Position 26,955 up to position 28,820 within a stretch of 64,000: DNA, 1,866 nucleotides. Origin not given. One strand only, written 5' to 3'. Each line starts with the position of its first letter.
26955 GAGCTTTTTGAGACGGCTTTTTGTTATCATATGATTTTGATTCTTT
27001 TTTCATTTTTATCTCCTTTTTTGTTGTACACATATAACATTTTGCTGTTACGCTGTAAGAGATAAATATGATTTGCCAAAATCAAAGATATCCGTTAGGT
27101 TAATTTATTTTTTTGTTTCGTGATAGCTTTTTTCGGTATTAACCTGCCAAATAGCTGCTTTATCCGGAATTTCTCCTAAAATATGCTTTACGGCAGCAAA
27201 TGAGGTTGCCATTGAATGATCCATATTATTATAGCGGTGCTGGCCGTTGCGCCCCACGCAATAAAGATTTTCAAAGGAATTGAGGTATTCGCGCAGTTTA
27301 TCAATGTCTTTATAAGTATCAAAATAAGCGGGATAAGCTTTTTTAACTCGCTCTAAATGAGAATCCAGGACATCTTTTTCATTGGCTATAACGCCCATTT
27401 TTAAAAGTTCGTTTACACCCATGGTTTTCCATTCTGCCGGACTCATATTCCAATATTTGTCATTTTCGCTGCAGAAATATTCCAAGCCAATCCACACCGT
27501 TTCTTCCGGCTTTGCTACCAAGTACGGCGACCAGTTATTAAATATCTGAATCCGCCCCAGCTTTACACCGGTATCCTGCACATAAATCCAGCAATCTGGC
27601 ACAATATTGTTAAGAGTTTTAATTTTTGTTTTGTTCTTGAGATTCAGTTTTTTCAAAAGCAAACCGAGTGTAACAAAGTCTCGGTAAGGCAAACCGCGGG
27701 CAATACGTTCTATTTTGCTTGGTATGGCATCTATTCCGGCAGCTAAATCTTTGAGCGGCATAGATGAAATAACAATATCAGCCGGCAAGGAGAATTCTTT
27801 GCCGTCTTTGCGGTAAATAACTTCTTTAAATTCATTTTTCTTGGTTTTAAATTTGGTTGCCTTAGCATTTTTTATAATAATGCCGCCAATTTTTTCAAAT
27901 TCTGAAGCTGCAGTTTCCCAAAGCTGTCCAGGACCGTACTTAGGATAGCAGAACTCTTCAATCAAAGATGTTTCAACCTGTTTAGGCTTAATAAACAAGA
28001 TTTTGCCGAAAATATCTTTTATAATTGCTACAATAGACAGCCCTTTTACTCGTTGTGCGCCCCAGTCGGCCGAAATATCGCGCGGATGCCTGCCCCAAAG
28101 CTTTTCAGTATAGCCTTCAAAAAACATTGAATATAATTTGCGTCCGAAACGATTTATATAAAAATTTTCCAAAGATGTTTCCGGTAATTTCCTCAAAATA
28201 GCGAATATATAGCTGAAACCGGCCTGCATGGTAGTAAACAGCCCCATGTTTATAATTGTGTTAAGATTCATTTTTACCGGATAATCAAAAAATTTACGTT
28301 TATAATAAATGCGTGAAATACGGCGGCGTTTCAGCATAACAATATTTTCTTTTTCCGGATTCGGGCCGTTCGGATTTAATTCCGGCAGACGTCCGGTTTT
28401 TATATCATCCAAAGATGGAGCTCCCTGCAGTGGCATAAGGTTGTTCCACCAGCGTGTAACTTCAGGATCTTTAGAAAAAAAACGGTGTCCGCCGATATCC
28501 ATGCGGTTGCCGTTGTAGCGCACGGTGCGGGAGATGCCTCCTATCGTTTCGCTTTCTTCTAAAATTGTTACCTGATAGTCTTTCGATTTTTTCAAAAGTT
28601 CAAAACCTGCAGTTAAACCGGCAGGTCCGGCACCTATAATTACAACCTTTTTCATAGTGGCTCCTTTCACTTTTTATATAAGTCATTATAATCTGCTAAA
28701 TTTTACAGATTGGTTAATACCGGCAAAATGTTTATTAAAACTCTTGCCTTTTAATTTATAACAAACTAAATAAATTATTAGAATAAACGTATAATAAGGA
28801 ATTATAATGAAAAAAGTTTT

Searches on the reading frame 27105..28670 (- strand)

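Call 3: search_protein_families(library=pfam, proteins=[window:27105-28670:-], max_evalue=1)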
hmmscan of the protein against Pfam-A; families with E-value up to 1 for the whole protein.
window:27105-28670:- (521 aa): 15 families
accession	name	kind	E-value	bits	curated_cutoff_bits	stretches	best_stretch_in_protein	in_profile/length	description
PF13450.12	NAD_binding_8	-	5.9e-13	49.3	21.9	1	11-78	1-68/68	NAD(P)-binding Rossmann-like domain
PF01593.30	Amino_oxidase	-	2.2e-10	40.9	19.8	1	17-343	2-295/443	Flavin containing amine oxidoreductase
PF01946.23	Thi4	-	2.2e-06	27.5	26.2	1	8-45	19-55/235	Thi4 family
PF01266.30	DAO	-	6.6e-05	23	27.9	1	8-46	1-38/353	FAD dependent oxidoreductase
PF07992.20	Pyr_redox_2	-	7.6e-05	22.7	26.1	1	7-42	1-34/291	Pyridine nucleotide-disulphide oxidoreductase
PF13454.12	NAD_binding_9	-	0.0002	21.8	21.8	1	10-57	1-51/155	FAD-NAD(P)-binding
PF03486.20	HI0933_like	-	0.00063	19.7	50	1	8-44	2-36/244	HI0933-like protein Rossmann domain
PF13738.12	Pyr_redox_3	-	0.0011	18.7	30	1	10-41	1-31/305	Pyridine nucleotide-disulphide oxidoreductase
PF00890.30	FAD_binding_2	-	0.0018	18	20.4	1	9-45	2-36/414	FAD binding domain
PF05834.18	Lycopene_cycl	-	0.0032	17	23.4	1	9-43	2-36/380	Lycopene cyclase protein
PF01494.25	FAD_binding_3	-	0.007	16.1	22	1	8-48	3-41/349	FAD binding domain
PF12831.13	FAD_oxidored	-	0.013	15.3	27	1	9-46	2-37/416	FAD dependent oxidoreductase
PF03275.19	GLF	-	0.041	14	26.3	1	183-202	2-21/203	UDP-galactopyranose mutase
PF04820.20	Trp_halogenase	-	0.15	11.3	21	1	8-44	1-38/458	Tryptophan halogenase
PF00070.33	Pyr_redox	-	0.3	12.1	22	0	8-44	1-35/82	Pyridine nucleotide-disulphide oxidoreductase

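Call 4: search_protein_families(library=ncbifam, proteins=[window:27105-28670:-], max_evalue=1)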
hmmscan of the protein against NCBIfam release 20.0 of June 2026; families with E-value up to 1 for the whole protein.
window:27105-28670:- (521 aa): 86 families (the best 25 are shown)
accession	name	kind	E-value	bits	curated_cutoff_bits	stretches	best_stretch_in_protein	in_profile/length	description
NF005549.0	PRK07208.1-5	equivalog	3.4e-231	768.4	587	1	7-520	5-534/534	hypothetical protein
NF005546.0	PRK07208.1-2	equivalog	2e-226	752.7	418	1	5-521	3-526/527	hypothetical protein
NF005548.0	PRK07208.1-4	equivalog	8.6e-142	473.1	389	2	112-520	79-471/488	hypothetical protein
NF005545.0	PRK07208.1-1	equivalog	5.5e-121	404.4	451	2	113-519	84-482/504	hypothetical protein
NF005547.0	PRK07208.1-3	equivalog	5.7e-89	299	380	2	110-519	80-460/465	hypothetical protein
NF005560.0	PRK07233.1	equivalog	2.4e-25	89.2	252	2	159-501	127-428/435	hypothetical protein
NF008841.0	PRK11883.1-1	equivalog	2.6e-12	46.4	517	1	6-78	3-76/453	protoporphyrinogen oxidase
TIGR00562.1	proto_IX_ox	equivalog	1.7e-08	33.5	97.85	1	6-69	2-65/470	protoporphyrinogen oxidase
NF008845.0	PRK11883.1-5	equivalog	5.3e-08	31.6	560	1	5-73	3-75/468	protoporphyrinogen oxidase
TIGR00031.1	UDP-GALP_mutase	equivalog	5.7e-08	32.1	303.75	2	443-498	321-377/378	UDP-galactopyranose mutase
TIGR03467.1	HpnE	equivalog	1e-07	31.7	283.05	1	9-75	1-67/430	hydroxysqualene dehydroxylase HpnE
TIGR02734.1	crtI_fam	subfamily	1.8e-07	30.2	238.1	1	9-61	1-51/504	phytoene desaturase family protein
NF009410.0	PRK12771.1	subfamily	1.9e-07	30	516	1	4-47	136-177/566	NAD(P)-binding protein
NF009454.0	PRK12814.1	equivalog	2.4e-07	29.5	916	1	3-48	190-233/657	putative NADPH-dependent glutamate synthase small subunit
NF008843.0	PRK11883.1-3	equivalog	3.6e-07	29.6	406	1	6-66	1-61/424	protoporphyrinogen oxidase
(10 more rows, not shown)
